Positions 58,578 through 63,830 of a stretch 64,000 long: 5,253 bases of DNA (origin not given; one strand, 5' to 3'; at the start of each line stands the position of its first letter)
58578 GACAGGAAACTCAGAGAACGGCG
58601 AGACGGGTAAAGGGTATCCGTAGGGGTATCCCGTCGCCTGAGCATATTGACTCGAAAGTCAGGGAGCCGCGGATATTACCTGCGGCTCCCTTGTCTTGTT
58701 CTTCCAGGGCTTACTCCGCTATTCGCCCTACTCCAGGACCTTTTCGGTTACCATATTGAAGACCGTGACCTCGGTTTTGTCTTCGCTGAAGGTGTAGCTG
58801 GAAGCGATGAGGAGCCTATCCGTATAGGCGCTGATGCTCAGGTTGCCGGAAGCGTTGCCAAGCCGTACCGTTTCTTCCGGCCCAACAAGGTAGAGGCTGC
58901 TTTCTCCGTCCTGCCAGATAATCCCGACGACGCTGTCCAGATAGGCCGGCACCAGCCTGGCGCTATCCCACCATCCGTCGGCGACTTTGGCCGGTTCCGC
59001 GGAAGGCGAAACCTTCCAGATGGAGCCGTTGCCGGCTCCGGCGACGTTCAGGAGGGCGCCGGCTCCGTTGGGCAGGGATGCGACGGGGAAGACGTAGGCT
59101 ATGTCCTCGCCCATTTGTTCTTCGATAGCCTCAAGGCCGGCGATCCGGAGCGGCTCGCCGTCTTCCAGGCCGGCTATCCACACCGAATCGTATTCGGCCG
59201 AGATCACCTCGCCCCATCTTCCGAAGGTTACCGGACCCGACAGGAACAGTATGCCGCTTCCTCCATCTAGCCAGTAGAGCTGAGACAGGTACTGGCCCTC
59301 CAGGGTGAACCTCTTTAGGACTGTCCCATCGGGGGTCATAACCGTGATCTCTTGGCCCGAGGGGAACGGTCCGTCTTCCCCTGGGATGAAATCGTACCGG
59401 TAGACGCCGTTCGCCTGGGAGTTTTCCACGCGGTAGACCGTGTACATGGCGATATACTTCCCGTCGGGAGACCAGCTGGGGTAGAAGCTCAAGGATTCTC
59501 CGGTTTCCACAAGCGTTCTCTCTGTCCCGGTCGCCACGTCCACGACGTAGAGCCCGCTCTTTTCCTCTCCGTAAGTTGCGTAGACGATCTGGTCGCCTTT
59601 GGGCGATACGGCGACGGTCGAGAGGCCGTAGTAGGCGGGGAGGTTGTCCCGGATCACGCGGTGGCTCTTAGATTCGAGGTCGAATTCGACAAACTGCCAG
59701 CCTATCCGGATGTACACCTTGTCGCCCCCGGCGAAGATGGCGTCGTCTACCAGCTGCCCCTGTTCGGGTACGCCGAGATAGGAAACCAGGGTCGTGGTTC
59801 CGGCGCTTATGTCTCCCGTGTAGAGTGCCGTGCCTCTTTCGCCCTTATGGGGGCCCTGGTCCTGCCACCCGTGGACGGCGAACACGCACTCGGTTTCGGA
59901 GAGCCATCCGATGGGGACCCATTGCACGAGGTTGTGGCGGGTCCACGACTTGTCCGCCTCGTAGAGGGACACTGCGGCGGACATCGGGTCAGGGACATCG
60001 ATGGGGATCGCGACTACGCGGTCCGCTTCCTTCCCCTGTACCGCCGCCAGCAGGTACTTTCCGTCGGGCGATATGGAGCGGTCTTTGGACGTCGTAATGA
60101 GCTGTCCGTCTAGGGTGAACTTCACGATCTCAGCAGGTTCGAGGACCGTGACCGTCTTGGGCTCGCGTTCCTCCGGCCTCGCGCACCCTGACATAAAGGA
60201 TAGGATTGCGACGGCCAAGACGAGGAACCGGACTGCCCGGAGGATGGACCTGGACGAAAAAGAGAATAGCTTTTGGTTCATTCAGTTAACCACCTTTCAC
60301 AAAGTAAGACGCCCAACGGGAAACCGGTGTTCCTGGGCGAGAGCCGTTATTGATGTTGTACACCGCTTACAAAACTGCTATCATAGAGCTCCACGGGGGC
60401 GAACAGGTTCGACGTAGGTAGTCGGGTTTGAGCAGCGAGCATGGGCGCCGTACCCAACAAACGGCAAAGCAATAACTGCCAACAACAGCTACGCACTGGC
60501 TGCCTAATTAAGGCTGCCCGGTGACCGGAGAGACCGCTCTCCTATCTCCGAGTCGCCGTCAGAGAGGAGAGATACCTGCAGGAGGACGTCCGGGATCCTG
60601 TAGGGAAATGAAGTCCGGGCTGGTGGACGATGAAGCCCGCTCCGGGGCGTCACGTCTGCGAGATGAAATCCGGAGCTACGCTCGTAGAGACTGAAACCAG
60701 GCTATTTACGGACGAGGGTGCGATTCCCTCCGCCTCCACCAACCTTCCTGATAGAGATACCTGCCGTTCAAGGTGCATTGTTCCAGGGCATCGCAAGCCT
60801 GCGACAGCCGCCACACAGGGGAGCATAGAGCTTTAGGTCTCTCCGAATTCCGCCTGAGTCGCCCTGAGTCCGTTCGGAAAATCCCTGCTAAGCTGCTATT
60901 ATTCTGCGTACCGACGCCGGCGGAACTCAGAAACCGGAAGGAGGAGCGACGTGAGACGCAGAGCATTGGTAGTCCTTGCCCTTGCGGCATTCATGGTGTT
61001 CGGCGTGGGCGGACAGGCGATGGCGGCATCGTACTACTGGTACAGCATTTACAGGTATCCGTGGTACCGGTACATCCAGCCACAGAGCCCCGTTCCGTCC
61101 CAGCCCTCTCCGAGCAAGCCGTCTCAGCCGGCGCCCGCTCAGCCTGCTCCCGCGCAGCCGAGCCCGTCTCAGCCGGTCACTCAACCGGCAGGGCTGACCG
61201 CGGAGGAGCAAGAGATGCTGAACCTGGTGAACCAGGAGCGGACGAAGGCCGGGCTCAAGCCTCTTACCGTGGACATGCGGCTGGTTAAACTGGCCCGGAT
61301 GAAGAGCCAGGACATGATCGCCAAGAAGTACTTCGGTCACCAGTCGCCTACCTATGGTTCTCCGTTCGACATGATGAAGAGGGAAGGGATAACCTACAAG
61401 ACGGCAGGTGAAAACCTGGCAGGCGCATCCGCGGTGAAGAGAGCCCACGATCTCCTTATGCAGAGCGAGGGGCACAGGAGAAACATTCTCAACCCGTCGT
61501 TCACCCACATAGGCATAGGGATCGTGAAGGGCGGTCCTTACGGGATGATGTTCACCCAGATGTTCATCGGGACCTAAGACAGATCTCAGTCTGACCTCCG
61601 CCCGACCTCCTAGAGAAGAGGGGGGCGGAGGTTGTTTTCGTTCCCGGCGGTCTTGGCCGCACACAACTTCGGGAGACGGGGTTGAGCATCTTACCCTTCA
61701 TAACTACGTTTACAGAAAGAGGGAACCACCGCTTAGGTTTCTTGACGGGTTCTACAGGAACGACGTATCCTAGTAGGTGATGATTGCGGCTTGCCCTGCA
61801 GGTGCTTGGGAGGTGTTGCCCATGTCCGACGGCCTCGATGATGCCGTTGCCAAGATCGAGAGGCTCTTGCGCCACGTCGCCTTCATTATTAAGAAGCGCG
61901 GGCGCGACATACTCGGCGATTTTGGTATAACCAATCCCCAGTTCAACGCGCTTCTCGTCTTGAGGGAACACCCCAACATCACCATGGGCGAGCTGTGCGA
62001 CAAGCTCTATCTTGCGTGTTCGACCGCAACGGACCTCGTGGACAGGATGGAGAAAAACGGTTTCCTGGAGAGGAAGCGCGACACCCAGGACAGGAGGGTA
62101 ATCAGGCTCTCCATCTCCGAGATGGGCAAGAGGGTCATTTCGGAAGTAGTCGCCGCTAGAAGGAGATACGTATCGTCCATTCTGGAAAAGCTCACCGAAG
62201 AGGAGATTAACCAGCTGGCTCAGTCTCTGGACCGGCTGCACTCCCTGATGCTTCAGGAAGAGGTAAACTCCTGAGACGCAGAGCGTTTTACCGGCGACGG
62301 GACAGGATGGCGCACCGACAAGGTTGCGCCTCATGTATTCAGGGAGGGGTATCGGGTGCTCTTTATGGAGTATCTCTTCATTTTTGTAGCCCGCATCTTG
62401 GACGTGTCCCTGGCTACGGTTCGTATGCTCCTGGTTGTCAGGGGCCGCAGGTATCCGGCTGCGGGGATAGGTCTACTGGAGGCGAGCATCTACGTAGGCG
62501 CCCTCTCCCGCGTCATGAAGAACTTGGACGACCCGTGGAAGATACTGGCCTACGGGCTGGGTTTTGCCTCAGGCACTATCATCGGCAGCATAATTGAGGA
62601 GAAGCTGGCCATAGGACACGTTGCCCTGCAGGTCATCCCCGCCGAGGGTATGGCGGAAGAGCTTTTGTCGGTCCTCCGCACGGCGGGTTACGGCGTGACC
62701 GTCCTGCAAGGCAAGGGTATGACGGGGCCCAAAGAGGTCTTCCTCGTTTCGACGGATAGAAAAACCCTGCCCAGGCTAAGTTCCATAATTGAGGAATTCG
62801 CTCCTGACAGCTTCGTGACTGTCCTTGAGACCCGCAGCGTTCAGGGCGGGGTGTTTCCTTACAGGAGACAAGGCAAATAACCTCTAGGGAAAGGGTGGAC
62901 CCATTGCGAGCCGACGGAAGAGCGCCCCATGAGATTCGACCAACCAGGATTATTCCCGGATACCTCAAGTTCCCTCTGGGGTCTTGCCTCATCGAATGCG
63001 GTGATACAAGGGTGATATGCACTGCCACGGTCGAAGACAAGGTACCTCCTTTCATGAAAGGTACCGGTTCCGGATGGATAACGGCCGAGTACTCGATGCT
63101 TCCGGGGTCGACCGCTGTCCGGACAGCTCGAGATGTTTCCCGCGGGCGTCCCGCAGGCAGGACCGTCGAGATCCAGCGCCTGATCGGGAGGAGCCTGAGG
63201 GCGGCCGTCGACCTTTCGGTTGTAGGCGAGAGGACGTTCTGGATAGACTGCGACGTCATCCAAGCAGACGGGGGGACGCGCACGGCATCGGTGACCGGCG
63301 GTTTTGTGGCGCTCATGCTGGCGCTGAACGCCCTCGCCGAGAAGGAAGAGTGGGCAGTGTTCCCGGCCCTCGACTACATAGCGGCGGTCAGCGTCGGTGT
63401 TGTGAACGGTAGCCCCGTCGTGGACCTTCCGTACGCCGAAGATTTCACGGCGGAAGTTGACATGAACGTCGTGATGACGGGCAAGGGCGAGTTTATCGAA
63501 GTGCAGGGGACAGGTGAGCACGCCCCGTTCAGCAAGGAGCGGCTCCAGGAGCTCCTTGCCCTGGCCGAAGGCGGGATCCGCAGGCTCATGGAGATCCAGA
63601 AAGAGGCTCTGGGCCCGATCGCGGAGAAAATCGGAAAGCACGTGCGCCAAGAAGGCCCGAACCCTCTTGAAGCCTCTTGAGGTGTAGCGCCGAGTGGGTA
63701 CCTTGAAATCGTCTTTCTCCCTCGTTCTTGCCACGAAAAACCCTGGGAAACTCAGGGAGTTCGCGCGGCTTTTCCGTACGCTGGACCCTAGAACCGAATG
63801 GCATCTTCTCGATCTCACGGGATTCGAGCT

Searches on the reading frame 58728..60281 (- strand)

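Call 8: search_protein_families(library=pfam, proteins=[window:58728-60281:-])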
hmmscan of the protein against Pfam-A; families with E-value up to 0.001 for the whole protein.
window:58728-60281:- (517 aa): 1 family
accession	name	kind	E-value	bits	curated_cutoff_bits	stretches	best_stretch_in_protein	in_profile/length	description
PF07676.18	PD40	-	7.6e-09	35.8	20.9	0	262-279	8-25/38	WD40-like Beta Propeller Repeat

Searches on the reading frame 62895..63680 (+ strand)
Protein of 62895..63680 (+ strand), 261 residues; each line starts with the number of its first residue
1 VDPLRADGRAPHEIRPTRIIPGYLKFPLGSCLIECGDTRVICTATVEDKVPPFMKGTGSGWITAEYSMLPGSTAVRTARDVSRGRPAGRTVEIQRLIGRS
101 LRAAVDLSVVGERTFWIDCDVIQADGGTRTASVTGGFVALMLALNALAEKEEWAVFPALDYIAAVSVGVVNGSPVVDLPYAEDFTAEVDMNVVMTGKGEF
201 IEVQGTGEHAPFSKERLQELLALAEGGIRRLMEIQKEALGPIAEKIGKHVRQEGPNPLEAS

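Call 47: find_encoding_contigs(protein=window:62895-63680:+, flank=10000, max_places=3)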
Protein window:62895-63680:+ (261 aa): no gene with exactly this product is on record in the collection.
